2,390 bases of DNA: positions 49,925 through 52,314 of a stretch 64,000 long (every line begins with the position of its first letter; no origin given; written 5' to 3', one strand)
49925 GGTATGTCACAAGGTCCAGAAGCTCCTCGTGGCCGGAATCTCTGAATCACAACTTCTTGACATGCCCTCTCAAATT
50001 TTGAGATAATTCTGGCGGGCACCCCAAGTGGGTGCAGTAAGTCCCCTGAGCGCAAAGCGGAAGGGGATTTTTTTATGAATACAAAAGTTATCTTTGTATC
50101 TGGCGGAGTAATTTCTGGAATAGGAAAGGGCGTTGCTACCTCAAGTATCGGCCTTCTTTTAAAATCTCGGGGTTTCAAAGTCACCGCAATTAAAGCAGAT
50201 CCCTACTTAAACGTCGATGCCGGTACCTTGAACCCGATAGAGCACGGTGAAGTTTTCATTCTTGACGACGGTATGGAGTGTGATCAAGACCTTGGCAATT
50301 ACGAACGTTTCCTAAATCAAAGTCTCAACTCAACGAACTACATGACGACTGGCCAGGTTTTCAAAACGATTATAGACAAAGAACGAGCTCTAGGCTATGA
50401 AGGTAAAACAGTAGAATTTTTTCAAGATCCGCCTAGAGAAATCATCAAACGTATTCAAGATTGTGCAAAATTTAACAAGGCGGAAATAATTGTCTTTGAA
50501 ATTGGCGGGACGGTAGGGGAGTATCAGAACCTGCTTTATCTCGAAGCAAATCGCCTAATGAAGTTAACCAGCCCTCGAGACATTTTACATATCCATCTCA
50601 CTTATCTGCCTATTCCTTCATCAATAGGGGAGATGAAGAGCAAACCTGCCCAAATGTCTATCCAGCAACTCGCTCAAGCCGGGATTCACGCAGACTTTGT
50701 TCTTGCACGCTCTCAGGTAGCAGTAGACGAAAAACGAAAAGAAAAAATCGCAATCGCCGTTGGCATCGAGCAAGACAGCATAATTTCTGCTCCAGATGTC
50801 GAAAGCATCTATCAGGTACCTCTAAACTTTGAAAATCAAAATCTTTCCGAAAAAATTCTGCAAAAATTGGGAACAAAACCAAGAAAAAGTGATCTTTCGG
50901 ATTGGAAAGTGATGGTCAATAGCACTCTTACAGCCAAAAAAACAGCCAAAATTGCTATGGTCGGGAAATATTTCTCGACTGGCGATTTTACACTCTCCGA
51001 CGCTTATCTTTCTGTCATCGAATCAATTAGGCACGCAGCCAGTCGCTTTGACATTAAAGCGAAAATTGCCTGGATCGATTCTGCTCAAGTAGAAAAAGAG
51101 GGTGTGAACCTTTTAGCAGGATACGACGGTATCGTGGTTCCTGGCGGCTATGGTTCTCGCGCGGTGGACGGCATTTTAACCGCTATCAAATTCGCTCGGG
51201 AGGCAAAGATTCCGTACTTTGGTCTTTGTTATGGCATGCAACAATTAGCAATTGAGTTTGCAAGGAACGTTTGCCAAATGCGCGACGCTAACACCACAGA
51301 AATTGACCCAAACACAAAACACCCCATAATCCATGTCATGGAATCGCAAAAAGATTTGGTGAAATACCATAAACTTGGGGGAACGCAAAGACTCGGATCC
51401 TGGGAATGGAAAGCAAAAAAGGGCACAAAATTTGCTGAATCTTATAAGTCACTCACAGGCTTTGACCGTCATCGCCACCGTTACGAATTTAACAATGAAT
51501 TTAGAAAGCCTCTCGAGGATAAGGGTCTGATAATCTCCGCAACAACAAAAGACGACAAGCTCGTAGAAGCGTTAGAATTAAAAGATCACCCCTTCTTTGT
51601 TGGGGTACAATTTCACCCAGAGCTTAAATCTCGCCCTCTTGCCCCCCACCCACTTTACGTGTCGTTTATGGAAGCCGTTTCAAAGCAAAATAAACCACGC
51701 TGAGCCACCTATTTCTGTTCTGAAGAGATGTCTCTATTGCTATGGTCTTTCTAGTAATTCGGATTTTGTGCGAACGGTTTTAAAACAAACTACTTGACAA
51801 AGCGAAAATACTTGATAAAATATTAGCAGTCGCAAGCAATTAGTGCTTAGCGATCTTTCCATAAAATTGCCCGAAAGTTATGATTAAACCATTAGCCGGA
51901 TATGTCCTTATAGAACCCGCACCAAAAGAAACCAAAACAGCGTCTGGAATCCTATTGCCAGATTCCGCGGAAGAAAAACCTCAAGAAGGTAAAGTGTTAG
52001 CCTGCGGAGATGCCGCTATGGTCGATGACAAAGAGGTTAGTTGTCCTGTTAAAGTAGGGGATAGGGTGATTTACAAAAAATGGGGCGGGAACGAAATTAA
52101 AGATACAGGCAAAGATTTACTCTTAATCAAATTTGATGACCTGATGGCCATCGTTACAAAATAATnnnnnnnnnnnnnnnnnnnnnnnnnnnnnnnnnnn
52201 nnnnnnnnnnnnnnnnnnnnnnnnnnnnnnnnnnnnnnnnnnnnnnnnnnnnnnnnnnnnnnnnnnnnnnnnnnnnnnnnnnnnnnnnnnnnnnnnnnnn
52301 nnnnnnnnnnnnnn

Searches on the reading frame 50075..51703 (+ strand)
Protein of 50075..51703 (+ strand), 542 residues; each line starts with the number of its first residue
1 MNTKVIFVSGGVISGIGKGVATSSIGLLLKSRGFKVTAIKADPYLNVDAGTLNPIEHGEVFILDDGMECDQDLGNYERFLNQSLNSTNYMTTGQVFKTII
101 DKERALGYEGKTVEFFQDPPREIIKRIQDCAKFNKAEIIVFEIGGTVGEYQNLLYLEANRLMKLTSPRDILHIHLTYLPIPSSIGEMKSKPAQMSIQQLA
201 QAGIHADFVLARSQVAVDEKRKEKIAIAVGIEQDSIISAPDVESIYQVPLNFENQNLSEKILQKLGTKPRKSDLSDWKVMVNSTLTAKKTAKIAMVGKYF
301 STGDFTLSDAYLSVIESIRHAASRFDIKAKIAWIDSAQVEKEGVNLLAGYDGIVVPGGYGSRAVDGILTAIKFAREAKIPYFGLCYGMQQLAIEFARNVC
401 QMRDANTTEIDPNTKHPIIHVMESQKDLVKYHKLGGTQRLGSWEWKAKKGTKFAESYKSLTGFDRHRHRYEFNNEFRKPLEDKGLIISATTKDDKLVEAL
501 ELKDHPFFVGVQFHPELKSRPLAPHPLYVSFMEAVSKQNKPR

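Call 6: search_protein_families(library=pfam, proteins=[window:50075-51703:+])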
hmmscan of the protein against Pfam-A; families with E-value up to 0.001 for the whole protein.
window:50075-51703:+ (542 aa): 4 families
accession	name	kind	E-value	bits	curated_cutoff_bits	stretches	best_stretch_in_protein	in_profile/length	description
PF06418.20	CTP_synth_N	-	9.3e-95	317.4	26.1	1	4-265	1-263/265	CTP synthase N-terminus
PF00117.34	GATase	-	2.7e-35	122.2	22.8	1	307-533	2-189/190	Glutamine amidotransferase class-I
PF07722.19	Peptidase_C26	-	7.7e-10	39.3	20.5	1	371-516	98-219/219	Peptidase C26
PF01656.29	CbiA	-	0.00046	20.6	25.4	0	14-101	8-54/125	CobQ/CobB/MinD/ParA nucleotide binding domain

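Call 9: find_related_loci(query=window:50075-51700:+, collection=genome_contigs, flank=2500)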
Query window:50075-51700:+ (542 aa) in genome_contigs; peptide patterns used: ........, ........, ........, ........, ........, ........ (x = any residue, [..] = any of these).
600 stretches matched a pattern (row limit reached: there are more); 596 encode a relative of the query (tblastn E <= 1e-3); the best 80 are kept; 80 distinct loci.
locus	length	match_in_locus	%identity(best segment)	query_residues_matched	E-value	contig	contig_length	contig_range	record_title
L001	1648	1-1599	79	5-537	0e+0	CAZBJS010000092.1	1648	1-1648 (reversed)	MAG TPA_asm: uncultured Gammaproteobacteria bacterium isolate SRP269290_co3_500 genome assembly, contig: NODE_132883_len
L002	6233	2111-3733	57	4-537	0e+0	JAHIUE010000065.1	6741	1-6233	MAG: Patescibacteria group bacterium isolate MM_PC_MetaG.mb.24 MM_PC_MetaG.mb.24_k141_1221376, whole genome shotgun sequ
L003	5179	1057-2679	57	4-537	0e+0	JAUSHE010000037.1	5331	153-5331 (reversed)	MAG: Candidatus Daviesbacteria bacterium isolate E14_metabat.bin.170_sub E14_k141_1047126, whole genome shotgun sequence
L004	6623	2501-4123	56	4-539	0e+0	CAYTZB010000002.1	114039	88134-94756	MAG TPA_asm: uncultured Gammaproteobacteria bacterium isolate binchicken_co134_900 genome assembly, contig: NODE_407_len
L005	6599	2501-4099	57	4-537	0e+0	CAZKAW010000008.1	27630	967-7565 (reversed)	MAG TPA_asm: uncultured Gammaproteobacteria bacterium isolate binchicken_co38_470 genome assembly, contig: NODE_3566_len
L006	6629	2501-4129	57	2-537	0e+0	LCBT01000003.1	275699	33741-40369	MAG: Candidatus Daviesbacteria bacterium GW2011_GWA1_41_61 UU73_C0003, whole genome shotgun sequence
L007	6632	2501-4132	54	3-540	0e+0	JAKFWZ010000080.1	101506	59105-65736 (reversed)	MAG: Candidatus Daviesbacteria bacterium isolate ND2_Bin_11 ND2_0000014, whole genome shotgun sequence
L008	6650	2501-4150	53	1-537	0e+0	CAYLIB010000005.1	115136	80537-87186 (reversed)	MAG TPA_asm: uncultured Candidatus Saccharibacteria bacterium isolate SRP278252_co2_789 genome assembly, contig: NODE_21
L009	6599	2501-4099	54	2-532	0e+0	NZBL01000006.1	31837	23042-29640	MAG: bacterium isolate ARS1386 38995, whole genome shotgun sequence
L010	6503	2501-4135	53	1-542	0e+0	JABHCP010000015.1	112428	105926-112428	MAG: Candidatus Uhrbacteria bacterium isolate SI037_bin110 k141_1576779, whole genome shotgun sequence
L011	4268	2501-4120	52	1-538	0e+0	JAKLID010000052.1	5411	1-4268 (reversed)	MAG: Patescibacteria group bacterium isolate RA.bin79 RA.bin79_52, whole genome shotgun sequence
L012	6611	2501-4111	54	4-538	0e+0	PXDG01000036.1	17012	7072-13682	MAG: Parcubacteria group bacterium isolate T3Sed10_326m T3-Sed10-C6549, whole genome shotgun sequence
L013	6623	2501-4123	52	3-540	0e+0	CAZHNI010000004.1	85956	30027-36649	MAG TPA_asm: uncultured Gammaproteobacteria bacterium isolate SRP257259_co1_325 genome assembly, contig: NODE_234_length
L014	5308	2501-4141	50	2-542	0e+0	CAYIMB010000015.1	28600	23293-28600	MAG TPA_asm: uncultured Gammaproteobacteria bacterium isolate ERP119705_co25_35 genome assembly, contig: NODE_818_length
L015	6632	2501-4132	52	4-542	0e+0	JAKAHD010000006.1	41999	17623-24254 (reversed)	MAG: bacterium isolate WY2.bin82 NODE_1147_length_41999_cov_5.328334, whole genome shotgun sequence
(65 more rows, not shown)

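Call 13: find_related_loci(query=window:50075-51700:+, collection=metagenome_contigs, flank=1500)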
Query window:50075-51700:+ (542 aa) in metagenome_contigs; peptide patterns used: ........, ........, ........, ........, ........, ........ (x = any residue, [..] = any of these).
600 stretches matched a pattern (row limit reached: there are more); 595 encode a relative of the query (tblastn E <= 1e-3); the best 80 are kept; 80 distinct loci.
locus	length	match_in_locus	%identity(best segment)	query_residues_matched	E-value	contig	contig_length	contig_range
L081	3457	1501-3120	78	1-540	0e+0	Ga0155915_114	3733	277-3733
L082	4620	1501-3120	78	1-540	0e+0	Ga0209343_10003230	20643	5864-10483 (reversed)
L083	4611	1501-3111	78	1-537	0e+0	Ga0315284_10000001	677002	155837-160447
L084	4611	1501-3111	77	1-537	0e+0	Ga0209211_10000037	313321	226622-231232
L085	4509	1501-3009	79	1-503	0e+0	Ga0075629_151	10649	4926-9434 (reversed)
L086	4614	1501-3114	67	3-540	0e+0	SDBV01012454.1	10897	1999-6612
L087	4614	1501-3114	81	3-540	0e+0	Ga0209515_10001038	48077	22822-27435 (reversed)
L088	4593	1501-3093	56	4-536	0e+0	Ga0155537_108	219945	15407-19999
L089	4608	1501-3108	55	3-537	0e+0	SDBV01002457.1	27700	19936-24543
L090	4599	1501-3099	56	4-537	0e+0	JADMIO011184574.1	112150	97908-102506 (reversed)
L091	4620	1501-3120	57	4-537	0e+0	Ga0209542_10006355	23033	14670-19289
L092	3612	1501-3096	54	3-531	0e+0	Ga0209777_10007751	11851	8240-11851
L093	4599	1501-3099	55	6-535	0e+0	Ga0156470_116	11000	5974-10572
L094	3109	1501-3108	54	1-533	0e+0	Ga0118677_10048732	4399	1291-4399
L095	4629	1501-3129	53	1-540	0e+0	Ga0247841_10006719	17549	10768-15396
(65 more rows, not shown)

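Call 26: find_homologous_proteins(query=window:50075-51700:+, max_evalue=1e-150)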
Query window:50075-51700:+ (542 aa): 7905 proteins with E <= 1e-150 among 8000 candidates; the best 120 are listed.
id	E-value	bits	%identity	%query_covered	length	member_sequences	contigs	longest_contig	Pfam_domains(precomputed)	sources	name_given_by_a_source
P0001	0.0e+0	1223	100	100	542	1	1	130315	PF07722.20,PF06418.21,PF00117.35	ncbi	-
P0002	0.0e+0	1107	90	99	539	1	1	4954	PF07722.20,PF06418.21,PF00117.35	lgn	-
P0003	0.0e+0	1099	89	100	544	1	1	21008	PF07722.20,PF06418.21,PF00117.35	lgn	-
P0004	0.0e+0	1099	89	99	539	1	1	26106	PF07722.20,PF06418.21,PF00117.35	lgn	-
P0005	0.0e+0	1097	89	99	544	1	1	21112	PF07722.20,PF06418.21,PF00117.35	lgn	-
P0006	0.0e+0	1088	88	99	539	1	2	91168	PF07722.20,PF06418.21,PF00117.35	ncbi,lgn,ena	-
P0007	0.0e+0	1087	88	99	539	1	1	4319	PF07722.20,PF06418.21,PF00117.35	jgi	-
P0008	0.0e+0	1078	88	100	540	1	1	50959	PF07722.20,PF06418.21,PF00117.35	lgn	-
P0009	0.0e+0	1068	86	100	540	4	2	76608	PF07722.20,PF06418.21,PF00117.35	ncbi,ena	ncbi:MAG: CTP synthase [Patescibacteria group bacterium]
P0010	0.0e+0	1053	85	99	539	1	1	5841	PF07722.20,PF06418.21,PF00117.35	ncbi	-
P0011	0.0e+0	1031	84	99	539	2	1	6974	PF07722.20,PF06418.21,PF00117.35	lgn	-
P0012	0.0e+0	1028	82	100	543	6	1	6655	PF07722.20,PF06418.21,PF00117.35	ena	-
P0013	0.0e+0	1020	81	100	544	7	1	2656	PF07722.20,PF06418.21,PF00117.35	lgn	-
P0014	0.0e+0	1015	81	100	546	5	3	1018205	PF07722.20,PF06418.21,PF00117.35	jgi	-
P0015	0.0e+0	1014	81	100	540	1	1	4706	PF07722.20,PF06418.21,PF00117.35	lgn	-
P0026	2.6e-297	1004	80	99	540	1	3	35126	PF07722.20,PF06418.21,PF00117.35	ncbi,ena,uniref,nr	ncbi:MAG: CTP synthetase [Candidatus Curtissbacteria bacterium GW2011_GWA1_40_16]|uniref:CTP synthas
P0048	3.1e-291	984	80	99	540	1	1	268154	PF07722.20,PF06418.21,PF00117.35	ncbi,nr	ncbi:MAG: CTP synthase [Candidatus Curtissbacteria bacterium]|nr:CTP synthase [Candidatus Curtissbac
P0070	2.1e-287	972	79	99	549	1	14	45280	PF07722.20,PF06418.21,PF00117.35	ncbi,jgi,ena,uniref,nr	ncbi:CTP synthase [Candidatus Curtissbacteria bacterium RIFCSPHIGHO2_01_FULL_40_12]|uniref:CTP synth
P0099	9.9e-285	963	77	100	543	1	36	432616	PF07722.20,PF06418.21,PF00117.35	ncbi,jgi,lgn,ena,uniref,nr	ncbi:MAG: hypothetical protein ACD_57C00330G0002 [uncultured bacterium]|uniref:CTP synthase n=1 Tax=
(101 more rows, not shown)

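Call 27: find_encoding_contigs(protein=P0002, flank=600, max_places=1)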
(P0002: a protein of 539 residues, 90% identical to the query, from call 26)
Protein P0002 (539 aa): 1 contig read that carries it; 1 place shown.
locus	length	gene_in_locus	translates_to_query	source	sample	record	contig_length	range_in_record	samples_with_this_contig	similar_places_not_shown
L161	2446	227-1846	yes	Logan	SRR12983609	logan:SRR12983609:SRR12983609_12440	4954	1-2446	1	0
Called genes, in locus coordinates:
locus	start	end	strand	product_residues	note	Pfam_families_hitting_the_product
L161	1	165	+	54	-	?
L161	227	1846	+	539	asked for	PF06418:CTP_synth_N, PF00117:GATase, PF07722:Peptidase_C26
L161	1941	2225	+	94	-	PF00166:Cpn10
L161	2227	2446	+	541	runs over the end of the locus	PF00118:Cpn60_TCP1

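Call 28: find_encoding_contigs(protein=P0003, flank=600, max_places=1)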
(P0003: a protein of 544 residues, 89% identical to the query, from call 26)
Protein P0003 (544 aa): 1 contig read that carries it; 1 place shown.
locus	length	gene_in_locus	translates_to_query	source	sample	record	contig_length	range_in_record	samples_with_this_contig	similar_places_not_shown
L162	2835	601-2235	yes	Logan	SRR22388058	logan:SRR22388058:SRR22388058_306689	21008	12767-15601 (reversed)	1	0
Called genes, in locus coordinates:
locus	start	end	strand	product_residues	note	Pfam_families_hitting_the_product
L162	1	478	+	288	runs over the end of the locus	-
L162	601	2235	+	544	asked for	PF06418:CTP_synth_N, PF00117:GATase, PF07722:Peptidase_C26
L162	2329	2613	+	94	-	PF00166:Cpn10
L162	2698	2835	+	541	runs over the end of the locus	PF00118:Cpn60_TCP1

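Call 29: find_encoding_contigs(protein=P0006, flank=600, max_places=1)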
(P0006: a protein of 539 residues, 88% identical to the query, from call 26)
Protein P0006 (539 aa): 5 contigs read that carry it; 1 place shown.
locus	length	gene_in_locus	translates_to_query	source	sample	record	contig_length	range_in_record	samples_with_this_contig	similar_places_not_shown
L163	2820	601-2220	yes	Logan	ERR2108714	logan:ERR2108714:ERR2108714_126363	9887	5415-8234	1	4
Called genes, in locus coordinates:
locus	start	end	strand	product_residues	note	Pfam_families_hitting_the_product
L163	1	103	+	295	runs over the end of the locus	-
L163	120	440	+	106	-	PF02599:CsrA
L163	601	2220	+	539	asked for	PF06418:CTP_synth_N, PF00117:GATase, PF07722:Peptidase_C26 (weak)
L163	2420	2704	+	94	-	PF00166:Cpn10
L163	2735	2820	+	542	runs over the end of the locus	PF00118:Cpn60_TCP1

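Call 30: find_encoding_contigs(protein=P0009, flank=600, max_places=1)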
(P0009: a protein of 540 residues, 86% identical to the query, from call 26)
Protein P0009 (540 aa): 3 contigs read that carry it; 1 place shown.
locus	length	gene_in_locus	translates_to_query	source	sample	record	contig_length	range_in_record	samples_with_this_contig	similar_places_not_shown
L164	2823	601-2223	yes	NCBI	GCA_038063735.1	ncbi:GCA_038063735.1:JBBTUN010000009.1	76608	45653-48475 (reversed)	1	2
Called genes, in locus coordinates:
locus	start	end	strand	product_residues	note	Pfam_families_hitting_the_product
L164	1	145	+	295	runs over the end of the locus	-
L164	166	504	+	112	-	PF02599:CsrA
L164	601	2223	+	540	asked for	PF06418:CTP_synth_N, PF00117:GATase, PF07722:Peptidase_C26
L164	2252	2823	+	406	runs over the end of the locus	PF08541:ACP_syn_III_C (faint)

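Call 31: find_encoding_contigs(protein=P0012, flank=600, max_places=1)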
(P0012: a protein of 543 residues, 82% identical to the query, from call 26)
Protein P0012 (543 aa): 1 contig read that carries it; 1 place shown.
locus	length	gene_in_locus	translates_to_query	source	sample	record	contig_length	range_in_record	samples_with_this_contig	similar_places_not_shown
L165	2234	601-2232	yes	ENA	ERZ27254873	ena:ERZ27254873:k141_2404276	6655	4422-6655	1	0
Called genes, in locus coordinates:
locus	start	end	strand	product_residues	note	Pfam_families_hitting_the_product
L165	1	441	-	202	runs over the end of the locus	PF00156:Pribosyltran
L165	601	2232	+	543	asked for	PF06418:CTP_synth_N, PF00117:GATase, PF07722:Peptidase_C26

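Call 32: find_encoding_contigs(protein=P0014, flank=600, max_places=1)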
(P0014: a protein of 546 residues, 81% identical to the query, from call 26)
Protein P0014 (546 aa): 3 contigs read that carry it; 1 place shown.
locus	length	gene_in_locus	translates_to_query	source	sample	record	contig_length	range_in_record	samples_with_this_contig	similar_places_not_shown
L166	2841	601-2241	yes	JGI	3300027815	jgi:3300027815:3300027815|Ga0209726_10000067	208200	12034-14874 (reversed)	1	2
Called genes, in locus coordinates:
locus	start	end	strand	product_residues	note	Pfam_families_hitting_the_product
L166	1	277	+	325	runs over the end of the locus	-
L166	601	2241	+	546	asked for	PF06418:CTP_synth_N, PF00117:GATase, PF07722:Peptidase_C26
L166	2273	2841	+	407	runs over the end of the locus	-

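Call 33: find_encoding_contigs(protein=P0026, flank=600, max_places=1)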
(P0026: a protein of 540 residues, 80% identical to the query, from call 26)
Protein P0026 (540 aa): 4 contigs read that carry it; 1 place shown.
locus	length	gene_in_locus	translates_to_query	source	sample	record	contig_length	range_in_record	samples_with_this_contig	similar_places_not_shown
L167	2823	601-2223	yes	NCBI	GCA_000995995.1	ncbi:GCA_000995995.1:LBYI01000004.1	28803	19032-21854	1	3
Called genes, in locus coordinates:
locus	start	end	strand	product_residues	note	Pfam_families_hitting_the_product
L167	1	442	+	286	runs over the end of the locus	-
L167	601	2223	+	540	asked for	PF06418:CTP_synth_N, PF00117:GATase, PF07722:Peptidase_C26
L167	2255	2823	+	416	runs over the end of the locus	-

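Call 34: find_encoding_contigs(protein=P0048, flank=600, max_places=1)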
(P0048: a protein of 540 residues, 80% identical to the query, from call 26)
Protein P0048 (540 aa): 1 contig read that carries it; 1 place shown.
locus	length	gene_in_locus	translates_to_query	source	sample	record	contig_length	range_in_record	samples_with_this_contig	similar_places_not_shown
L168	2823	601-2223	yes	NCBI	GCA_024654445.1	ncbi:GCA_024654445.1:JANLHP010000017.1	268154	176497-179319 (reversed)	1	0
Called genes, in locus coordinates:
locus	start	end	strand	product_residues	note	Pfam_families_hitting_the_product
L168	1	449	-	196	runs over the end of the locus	-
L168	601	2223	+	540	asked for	PF06418:CTP_synth_N, PF07722:Peptidase_C26, PF00117:GATase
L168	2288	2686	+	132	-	-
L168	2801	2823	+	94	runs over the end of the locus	PF00166:Cpn10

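Call 35: find_encoding_contigs(protein=P0070, flank=600, max_places=1)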
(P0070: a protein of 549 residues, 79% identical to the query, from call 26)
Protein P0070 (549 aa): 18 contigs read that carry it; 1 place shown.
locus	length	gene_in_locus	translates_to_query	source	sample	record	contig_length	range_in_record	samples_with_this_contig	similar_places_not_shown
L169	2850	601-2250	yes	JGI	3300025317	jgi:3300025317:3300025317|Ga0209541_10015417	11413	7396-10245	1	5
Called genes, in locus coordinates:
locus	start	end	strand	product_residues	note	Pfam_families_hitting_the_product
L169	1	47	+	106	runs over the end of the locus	PF04014:MazE_antitoxin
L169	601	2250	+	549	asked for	PF06418:CTP_synth_N, PF00117:GATase, PF07722:Peptidase_C26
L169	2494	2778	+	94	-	PF00166:Cpn10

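Call 36: find_encoding_contigs(protein=P0099, flank=600, max_places=1)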
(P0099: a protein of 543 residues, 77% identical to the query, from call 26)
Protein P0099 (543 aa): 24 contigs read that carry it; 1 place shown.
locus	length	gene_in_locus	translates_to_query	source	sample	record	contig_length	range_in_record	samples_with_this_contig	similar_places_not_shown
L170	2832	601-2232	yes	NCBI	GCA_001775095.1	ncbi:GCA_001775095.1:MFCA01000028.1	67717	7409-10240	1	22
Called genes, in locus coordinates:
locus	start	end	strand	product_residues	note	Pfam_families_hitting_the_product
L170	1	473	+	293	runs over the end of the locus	-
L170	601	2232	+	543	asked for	PF06418:CTP_synth_N, PF00117:GATase, PF07722:Peptidase_C26 (weak)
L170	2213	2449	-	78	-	-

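Call 59: list_cluster_members(proteins=[P0001])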
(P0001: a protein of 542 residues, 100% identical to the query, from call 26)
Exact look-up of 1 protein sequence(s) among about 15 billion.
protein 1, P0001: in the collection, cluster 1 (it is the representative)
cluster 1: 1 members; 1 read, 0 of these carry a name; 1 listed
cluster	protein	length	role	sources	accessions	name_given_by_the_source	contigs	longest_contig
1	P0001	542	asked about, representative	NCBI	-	-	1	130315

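Call 60: find_encoding_contigs(protein=P0001, flank=300, max_places=1)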
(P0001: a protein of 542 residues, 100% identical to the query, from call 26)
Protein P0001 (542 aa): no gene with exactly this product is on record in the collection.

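Call 61: find_encoding_contigs(protein=P0008, flank=600, max_places=1)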
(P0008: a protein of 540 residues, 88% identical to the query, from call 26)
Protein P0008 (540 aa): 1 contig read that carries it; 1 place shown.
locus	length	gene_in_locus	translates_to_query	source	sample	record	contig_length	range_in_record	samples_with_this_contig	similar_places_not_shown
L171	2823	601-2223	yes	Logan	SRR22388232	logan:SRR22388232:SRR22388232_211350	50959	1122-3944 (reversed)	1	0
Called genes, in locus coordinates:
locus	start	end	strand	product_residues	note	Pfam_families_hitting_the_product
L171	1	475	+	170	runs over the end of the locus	PF02599:CsrA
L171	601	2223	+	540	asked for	PF06418:CTP_synth_N, PF00117:GATase, PF07722:Peptidase_C26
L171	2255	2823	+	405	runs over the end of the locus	-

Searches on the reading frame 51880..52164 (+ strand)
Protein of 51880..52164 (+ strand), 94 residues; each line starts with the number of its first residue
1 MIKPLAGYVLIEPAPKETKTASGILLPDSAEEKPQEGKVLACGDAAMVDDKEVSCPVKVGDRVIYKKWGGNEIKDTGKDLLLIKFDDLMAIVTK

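Call 6: search_protein_families(library=pfam, proteins=[window:51880-52164:+])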
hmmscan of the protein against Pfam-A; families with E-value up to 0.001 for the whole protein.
window:51880-52164:+ (94 aa): 1 family
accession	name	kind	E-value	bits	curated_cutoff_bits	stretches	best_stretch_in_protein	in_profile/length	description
PF00166.26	Cpn10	-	1.8e-27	95.6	21.1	1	2-92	2-93/93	Chaperonin 10 Kd subunit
